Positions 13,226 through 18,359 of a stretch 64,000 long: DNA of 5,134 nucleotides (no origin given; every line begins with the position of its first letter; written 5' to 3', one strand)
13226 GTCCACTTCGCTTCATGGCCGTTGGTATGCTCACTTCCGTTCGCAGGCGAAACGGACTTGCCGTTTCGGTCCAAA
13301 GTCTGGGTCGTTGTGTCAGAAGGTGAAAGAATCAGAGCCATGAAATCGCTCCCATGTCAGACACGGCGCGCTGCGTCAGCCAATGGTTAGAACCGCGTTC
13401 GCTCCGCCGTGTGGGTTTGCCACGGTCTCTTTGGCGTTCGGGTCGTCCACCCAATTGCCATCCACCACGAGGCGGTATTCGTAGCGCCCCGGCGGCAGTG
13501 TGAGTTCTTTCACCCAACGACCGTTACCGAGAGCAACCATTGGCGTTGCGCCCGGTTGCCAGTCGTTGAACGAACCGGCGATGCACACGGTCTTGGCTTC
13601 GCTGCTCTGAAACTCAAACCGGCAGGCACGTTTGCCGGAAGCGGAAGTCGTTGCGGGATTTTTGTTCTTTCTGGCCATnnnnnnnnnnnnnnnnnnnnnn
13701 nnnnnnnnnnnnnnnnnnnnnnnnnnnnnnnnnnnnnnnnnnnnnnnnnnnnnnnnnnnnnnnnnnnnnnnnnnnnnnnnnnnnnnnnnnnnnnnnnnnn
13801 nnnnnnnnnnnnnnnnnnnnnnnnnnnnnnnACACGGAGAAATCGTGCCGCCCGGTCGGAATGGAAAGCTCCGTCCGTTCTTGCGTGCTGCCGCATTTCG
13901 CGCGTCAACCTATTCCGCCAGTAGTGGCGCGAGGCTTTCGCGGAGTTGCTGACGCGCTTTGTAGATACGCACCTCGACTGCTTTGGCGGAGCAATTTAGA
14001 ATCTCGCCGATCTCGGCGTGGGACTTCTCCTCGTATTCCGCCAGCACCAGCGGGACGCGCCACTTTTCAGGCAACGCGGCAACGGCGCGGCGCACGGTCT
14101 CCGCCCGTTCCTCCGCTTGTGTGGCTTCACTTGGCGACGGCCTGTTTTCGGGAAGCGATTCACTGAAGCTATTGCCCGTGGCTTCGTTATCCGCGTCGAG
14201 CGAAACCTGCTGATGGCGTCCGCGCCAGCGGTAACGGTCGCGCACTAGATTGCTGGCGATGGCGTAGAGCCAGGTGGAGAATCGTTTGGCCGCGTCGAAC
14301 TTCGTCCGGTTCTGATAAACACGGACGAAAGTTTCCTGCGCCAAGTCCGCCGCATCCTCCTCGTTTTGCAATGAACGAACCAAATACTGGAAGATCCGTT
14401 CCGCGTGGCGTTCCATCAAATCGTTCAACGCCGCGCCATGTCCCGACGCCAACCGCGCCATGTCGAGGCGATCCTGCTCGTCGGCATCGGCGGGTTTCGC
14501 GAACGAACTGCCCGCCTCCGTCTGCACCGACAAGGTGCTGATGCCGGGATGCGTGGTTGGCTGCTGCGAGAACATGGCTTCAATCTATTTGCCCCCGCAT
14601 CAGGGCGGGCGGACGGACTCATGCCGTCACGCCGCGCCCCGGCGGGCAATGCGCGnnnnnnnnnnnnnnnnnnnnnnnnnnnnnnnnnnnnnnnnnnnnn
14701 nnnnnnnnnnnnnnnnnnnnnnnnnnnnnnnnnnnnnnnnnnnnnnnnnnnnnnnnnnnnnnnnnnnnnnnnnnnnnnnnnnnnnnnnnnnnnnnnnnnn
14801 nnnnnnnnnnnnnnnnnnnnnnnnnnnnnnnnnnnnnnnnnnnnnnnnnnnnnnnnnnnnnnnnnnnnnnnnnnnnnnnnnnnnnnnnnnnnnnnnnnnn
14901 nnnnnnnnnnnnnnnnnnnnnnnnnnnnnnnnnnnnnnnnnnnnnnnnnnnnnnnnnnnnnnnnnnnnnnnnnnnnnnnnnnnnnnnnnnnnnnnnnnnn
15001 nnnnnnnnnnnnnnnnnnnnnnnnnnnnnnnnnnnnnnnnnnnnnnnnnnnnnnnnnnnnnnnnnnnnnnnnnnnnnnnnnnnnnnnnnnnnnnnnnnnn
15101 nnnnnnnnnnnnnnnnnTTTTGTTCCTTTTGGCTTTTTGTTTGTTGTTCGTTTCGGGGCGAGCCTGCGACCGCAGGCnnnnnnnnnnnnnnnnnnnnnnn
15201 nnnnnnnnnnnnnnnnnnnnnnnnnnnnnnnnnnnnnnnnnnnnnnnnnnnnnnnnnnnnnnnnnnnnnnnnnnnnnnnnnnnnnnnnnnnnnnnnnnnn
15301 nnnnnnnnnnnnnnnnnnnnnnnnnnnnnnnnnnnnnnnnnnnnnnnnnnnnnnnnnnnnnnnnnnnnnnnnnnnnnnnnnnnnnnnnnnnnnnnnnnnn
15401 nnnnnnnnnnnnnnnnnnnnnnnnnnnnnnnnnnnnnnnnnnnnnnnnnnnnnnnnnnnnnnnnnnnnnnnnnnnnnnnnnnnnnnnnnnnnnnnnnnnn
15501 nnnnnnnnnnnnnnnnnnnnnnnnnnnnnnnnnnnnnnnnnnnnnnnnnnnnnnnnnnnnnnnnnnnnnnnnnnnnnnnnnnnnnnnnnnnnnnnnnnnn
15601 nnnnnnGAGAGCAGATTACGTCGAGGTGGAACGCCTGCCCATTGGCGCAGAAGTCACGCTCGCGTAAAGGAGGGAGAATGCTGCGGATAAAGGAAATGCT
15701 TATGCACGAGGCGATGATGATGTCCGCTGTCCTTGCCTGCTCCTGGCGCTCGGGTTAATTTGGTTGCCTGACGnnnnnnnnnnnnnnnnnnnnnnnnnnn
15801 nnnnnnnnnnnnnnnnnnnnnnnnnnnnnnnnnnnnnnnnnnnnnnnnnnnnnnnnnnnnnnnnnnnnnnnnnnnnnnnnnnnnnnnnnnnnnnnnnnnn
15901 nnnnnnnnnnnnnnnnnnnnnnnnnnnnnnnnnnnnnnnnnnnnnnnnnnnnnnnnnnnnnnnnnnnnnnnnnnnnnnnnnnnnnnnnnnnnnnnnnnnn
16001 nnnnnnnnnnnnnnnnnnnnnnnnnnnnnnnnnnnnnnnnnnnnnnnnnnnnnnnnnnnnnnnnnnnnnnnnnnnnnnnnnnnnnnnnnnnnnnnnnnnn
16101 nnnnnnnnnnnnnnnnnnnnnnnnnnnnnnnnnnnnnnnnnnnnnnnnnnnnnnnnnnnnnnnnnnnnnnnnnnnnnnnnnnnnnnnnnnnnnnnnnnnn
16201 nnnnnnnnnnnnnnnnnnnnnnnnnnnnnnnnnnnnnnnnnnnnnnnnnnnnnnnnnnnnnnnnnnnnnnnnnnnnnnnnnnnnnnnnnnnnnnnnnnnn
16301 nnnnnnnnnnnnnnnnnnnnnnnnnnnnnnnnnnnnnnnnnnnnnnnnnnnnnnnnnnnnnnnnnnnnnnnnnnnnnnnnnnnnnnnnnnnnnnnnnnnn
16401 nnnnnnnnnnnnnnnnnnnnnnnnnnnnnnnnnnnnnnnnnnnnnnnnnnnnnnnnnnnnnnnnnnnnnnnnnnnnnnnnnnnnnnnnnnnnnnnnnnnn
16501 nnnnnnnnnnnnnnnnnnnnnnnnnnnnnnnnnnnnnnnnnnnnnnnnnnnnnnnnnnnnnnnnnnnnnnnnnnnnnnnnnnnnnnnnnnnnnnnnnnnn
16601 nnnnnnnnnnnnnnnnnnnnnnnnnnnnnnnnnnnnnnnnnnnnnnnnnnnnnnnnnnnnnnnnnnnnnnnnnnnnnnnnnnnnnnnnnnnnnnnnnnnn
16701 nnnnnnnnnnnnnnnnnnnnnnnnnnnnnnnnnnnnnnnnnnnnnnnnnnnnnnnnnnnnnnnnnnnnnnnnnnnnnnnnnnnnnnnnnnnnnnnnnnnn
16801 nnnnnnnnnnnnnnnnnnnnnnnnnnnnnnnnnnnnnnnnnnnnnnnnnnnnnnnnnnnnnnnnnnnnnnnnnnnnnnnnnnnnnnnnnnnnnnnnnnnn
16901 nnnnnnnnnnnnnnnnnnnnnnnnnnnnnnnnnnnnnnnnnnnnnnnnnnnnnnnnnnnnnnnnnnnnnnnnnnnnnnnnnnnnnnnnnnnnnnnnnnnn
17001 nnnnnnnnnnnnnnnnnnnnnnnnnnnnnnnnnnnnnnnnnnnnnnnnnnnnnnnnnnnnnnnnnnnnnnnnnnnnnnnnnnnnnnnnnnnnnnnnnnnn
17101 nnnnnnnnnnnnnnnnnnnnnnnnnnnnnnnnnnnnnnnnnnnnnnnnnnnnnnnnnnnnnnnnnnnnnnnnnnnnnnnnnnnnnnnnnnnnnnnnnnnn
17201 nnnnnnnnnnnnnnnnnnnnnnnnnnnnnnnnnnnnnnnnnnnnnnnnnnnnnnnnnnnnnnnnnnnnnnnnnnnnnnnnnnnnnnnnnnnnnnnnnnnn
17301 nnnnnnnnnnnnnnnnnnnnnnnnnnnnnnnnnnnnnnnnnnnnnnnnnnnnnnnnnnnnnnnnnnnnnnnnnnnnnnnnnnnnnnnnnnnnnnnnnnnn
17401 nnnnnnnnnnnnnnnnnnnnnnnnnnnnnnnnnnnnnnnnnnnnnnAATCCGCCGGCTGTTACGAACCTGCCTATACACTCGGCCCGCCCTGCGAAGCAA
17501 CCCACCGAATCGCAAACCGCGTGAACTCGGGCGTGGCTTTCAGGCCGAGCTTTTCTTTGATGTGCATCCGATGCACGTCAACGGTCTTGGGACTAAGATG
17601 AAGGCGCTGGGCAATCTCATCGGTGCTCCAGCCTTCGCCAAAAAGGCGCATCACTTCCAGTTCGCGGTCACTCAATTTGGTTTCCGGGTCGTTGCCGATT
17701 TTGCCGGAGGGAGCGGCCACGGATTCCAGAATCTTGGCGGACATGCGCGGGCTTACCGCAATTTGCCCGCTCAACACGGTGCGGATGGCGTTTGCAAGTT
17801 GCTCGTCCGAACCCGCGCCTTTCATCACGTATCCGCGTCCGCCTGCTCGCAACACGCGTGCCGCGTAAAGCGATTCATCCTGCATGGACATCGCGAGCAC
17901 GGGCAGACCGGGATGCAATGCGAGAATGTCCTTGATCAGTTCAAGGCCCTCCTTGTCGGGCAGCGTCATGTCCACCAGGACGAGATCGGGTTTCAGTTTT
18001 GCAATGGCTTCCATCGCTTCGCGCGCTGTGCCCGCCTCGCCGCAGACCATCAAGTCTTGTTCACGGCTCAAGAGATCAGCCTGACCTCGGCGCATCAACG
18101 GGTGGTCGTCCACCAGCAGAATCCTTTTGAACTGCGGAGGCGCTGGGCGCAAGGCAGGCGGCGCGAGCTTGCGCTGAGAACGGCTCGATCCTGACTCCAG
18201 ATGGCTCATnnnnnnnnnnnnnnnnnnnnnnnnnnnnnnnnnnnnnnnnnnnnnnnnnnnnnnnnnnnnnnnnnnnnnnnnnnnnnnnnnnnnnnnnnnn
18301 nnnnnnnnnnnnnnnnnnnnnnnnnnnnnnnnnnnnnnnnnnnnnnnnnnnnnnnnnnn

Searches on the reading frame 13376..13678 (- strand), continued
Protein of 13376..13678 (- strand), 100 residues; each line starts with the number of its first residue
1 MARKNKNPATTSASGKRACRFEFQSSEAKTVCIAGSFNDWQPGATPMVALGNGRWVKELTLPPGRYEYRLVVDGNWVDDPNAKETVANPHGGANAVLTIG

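Call 68: search_protein_families(library=pfam, proteins=[L037:10808-13378:+, L029:10690-13041:-, L073:11024-13438:+, L036:4698-7469:+, L002:7369-7977:+, L005:7500-7979:+, L037:10355-10657:+, L029:10284-10622:+, L073:10302-11024:+, L036:3710-4654:+], max_evalue=0.01)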
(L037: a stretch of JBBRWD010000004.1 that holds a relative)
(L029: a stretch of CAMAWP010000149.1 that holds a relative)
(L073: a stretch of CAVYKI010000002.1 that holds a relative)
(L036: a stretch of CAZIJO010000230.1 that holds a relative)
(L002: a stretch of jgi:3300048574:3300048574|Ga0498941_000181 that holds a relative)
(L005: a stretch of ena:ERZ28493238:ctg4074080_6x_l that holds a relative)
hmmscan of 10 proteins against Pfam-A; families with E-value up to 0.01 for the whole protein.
L037:10808-13378:+ (857 aa): 10 families
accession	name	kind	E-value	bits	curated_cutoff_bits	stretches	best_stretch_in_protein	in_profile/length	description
PF13188.13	PAS_8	-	2.1e-15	56.4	21.8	1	381-436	2-53/65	PAS domain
PF02518.31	HATPase_c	-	1e-14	55.4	26.4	1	754-846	5-109/111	Histidine kinase-, DNA gyrase B-, and HSP90-like ATPase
PF07730.19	HisKA_3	-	1.4e-12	48.4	24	1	647-710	1-66/68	Histidine kinase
PF13426.13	PAS_9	-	1.4e-11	45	27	1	391-492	2-103/103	PAS domain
PF00989.32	PAS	-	8.5e-11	42.3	22.6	1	381-490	2-113/113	PAS fold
PF00672.30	HAMP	-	1.8e-10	41.4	25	1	313-363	4-53/53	HAMP domain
PF02743.24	dCache_1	-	3.8e-10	40.2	45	1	47-188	8-158/240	Cache domain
PF08448.16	PAS_4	-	4e-10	40.3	23.1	1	511-621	1-110/110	PAS fold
PF12860.13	PAS_7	-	8.3e-09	36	27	1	512-623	2-114/115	PAS fold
PF13581.12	HATPase_c_2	-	3.2e-07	30.8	27.4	1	746-807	23-89/127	Histidine kinase-like ATPase domain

L029:10690-13041:- (784 aa): 4 families
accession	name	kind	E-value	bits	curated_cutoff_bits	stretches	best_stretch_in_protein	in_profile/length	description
PF09364.15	XFP_N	-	2.8e-183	609.2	23.7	1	1-354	10-363/364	XFP N-terminal domain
PF09363.15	XFP_C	-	7.6e-99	329.6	23.4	1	571-772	1-202/202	XFP C-terminal domain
PF03894.20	XFP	-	1.9e-88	295.3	22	1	384-560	2-177/177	D-xylulose 5-phosphate/D-fructose 6-phosphate phosphoketolase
PF02775.26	TPP_enzyme_C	-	0.0077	16.5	21.9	0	131-160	28-57/151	Thiamine pyrophosphate enzyme, C-terminal TPP binding domain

L073:11024-13438:+ (805 aa): 3 families
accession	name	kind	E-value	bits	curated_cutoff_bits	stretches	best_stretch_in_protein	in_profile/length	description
PF01326.24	PPDK_N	-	9.7e-123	410.1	27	1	22-350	2-316/328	Pyruvate phosphate dikinase, AMP/ATP-binding domain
PF02896.24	PEP-utilizers_C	-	6.5e-61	206.5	22.8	1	489-797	18-290/293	PEP-utilising enzyme, PEP-binding domain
PF00391.29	PEP-utilizers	-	2e-26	91.8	23.1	1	393-464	1-72/72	PEP-utilising enzyme, mobile domain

L036:4698-7469:+ (924 aa): 6 families
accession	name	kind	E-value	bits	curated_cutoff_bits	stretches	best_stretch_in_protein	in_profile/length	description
PF00122.25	E1-E2_ATPase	-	3.6e-50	170.4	28.1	1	120-312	2-181/181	E1-E2 ATPase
PF00689.26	Cation_ATPase_C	-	1.5e-43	149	27.3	1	726-898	2-175/175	Cation transporting ATPase, C-terminus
PF00690.31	Cation_ATPase_N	-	1.7e-20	72.9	20.4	1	12-79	1-68/69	Cation transporter/ATPase, N-terminus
PF13246.12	Cation_ATPase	-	4.4e-19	68.7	21.7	1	393-479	2-90/91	Cation transport ATPase (P-type)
PF00702.32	Hydrolase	-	4.4e-17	63.5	26.4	1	330-655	3-191/191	haloacid dehalogenase-like hydrolase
PF08282.18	Hydrolase_3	-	0.00013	22.2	20.9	1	631-680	199-247/255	haloacid dehalogenase-like hydrolase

L002:7369-7977:+ (203 aa): 0 families

L005:7500-7979:+ (160 aa): 0 families

L037:10355-10657:+ (101 aa): 2 families
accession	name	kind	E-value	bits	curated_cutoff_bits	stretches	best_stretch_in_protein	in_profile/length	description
PF19029.5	DUF883_C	-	2e-11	43.8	27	1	66-95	1-30/30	DUF883 C-terminal glycine zipper region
PF05957.18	DUF883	-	8.8e-08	32.4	25.4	1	10-57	5-52/53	DUF883 N-terminal domain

L029:10284-10622:+ (113 aa): 0 families

L073:10302-11024:+ (241 aa): 2 families
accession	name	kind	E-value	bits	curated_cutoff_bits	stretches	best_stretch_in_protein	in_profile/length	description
PF13521.12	AAA_28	-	6.5e-18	65.9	27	1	36-194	1-151/164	AAA domain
PF13191.12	AAA_16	-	5.7e-05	24.1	32.6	1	20-169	9-104/167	AAA ATPase domain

L036:3710-4654:+ (315 aa): 2 families
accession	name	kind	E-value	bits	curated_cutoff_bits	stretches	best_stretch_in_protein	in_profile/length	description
PF00582.32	Usp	-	3.9e-45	154.3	24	2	4-145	2-141/141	Universal stress protein family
PF07176.17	DUF1400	-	0.0035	18.1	23.4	0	4-50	80-125/127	Alpha/beta hydrolase of unknown function (DUF1400)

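Call 71: search_protein_families(library=pfam, proteins=[L009:10682-12406:+, L009:9437-9892:+, L009:10422-10679:+, L078:10601-12301:+, L078:9432-9860:+, L069:11365-13065:+, L069:9391-9819:+, L069:10469-11299:+, L078:12457-12693:+], max_evalue=0.01)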
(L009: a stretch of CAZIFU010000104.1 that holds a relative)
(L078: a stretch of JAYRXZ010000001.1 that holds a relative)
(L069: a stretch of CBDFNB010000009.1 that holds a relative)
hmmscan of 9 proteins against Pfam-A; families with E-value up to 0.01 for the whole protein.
L009:10682-12406:+ (575 aa): 1 family
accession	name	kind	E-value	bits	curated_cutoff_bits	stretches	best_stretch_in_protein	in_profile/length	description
PF00343.26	Phosphorylase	-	3.7e-35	121.8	27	2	255-493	324-583/713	Carbohydrate phosphorylase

L009:9437-9892:+ (152 aa): 0 families

L009:10422-10679:+ (86 aa): 1 family
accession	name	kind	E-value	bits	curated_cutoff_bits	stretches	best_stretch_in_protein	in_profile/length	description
PF24273.1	TRASH_HVO_1752_C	-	0.00037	21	27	1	14-52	2-38/47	HVO_1752, C-terminal TRASH domain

L078:10601-12301:+ (567 aa): 1 family
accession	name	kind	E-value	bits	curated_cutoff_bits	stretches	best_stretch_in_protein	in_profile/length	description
PF00343.26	Phosphorylase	-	3.6e-30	105.3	27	2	250-484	323-583/713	Carbohydrate phosphorylase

L078:9432-9860:+ (143 aa): 0 families

L069:11365-13065:+ (567 aa): 1 family
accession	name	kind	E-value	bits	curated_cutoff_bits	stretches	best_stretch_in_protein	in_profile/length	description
PF00343.26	Phosphorylase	-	1.2e-29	103.5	27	2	250-484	323-583/713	Carbohydrate phosphorylase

L069:9391-9819:+ (143 aa): 0 families

L069:10469-11299:+ (277 aa): 3 families
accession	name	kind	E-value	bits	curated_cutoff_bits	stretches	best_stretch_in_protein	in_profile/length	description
PF12833.13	HTH_18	-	7.6e-23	81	33.6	1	171-248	2-79/80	Helix-turn-helix domain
PF00165.29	HTH_AraC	-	7.9e-20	70.9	26.6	2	157-197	1-41/42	Bacterial regulatory helix-turn-helix proteins, AraC family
PF10114.15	PocR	-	1.5e-11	44.8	23.9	1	20-132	52-158/162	Sensory domain found in PocR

L078:12457-12693:+ (79 aa): 0 families

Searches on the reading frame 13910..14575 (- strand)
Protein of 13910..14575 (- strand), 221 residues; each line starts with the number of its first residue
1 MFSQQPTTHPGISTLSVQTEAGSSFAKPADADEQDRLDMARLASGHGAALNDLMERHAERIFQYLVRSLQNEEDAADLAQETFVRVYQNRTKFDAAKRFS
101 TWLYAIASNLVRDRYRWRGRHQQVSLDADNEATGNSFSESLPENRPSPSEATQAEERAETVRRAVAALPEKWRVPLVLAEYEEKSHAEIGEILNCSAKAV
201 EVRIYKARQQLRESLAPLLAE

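Call 3: search_protein_families(library=pfam, proteins=[window:13910-14575:-], max_evalue=0.01)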
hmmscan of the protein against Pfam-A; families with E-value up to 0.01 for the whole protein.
window:13910-14575:- (221 aa): 4 families
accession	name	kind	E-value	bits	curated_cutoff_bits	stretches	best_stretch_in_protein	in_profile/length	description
PF04542.20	Sigma70_r2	-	2.5e-16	59.7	24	1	53-120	1-70/71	Sigma-70 region 2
PF08281.18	Sigma70_r4_2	-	4.2e-13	49.1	25.7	1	160-211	3-54/54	Sigma-70, region 4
PF04545.22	Sigma70_r4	-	4.2e-07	29.8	24.1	1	165-213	2-50/50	Sigma-70, region 4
PF07638.17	Sigma70_ECF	-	0.0035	17.7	21.1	1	52-214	28-182/185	ECF sigma factor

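Call 4: search_protein_families(library=ncbifam, proteins=[window:13910-14575:-], max_evalue=0.01)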
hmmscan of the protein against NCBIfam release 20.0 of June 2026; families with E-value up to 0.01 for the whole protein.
window:13910-14575:- (221 aa): 94 families (the best 25 are shown)
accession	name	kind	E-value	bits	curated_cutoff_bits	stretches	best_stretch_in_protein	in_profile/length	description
NF007223.0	PRK09641.1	equivalog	2.4e-37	128.6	209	1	40-215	10-184/187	RNA polymerase sigma factor SigW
NF009166.1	PRK12513.1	equivalog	1.6e-35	122.6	206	1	31-217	5-188/193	RNA polymerase sigma factor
NF004113.0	PRK05602.1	equivalog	5e-33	114.5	208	1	27-216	24-202/211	RNA polymerase sigma factor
TIGR02948.1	SigW_bacill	equivalog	4.5e-32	111.6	243.1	1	41-216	11-185/187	RNA polymerase sigma factor SigW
TIGR02937.1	sigma70-ECF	superfamily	4.5e-31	107.7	42.9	1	49-215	2-165/165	sigma-70 family RNA polymerase sigma factor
NF008888.0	PRK11922.1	equivalog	1.3e-29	103.5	204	1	29-216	11-197/231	RNA polymerase sigma factor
TIGR02939.1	RpoE_Sigma70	equivalog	1.7e-28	99.9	236.15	1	32-219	4-190/190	RNA polymerase sigma factor RpoE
NF007229.0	PRK09647.1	equivalog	1.5e-26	93.1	265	1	46-216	42-203/220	RNA polymerase sigma factor SigE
NF009168.0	PRK12515.1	subfamily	2.9e-26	92.1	236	1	33-215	7-179/189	RNA polymerase sigma factor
NF009190.0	PRK12538.1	equivalog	9.6e-26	90.9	303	1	22-215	38-219/233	RNA polymerase sigma factor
TIGR02985.1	Sig70_bacteroi1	subfamily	1.2e-25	90.6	126.4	1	51-215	4-162/162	RNA polymerase sigma-70 factor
NF007225.0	PRK09643.1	equivalog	1.5e-25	90.1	190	1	32-219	11-186/204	RNA polymerase sigma factor SigM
NF058625.1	sigma_PG0214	equivalog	1.6e-25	89.8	130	1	58-215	14-161/170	GFO_1088 family ECF-type sigma factor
NF009176.0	PRK12524.1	equivalog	2.4e-25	89.5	264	1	26-217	4-186/196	RNA polymerase sigma factor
NF009174.0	PRK12522.1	equivalog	4.3e-25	88.7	217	1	50-218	5-170/175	RNA polymerase sigma factor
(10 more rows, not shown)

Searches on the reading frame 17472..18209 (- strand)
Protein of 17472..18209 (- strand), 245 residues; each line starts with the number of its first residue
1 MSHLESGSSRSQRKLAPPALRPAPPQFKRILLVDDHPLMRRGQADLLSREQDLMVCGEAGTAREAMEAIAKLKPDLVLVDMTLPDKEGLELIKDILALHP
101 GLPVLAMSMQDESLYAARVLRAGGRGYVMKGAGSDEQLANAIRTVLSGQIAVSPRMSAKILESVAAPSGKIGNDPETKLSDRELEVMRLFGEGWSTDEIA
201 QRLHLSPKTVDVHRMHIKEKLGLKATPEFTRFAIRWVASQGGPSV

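Call 20: search_protein_families(library=pfam, proteins=[window:17472-18209:-], max_evalue=0.001)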
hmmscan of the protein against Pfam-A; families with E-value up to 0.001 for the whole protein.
window:17472-18209:- (245 aa): 4 families
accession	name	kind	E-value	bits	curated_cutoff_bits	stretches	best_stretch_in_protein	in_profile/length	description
PF00072.30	Response_reg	-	4e-23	82.1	30.2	1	30-142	1-110/111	Response regulator receiver domain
PF00196.25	GerE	-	8.6e-16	57.8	23.5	1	178-233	2-57/57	Bacterial regulatory proteins, luxR family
PF08281.18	Sigma70_r4_2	-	1e-07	31.9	25.7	1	178-221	10-54/54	Sigma-70, region 4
PF13384.12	HTH_23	-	6.9e-05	23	24.6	1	182-211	6-35/50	Homeodomain-like domain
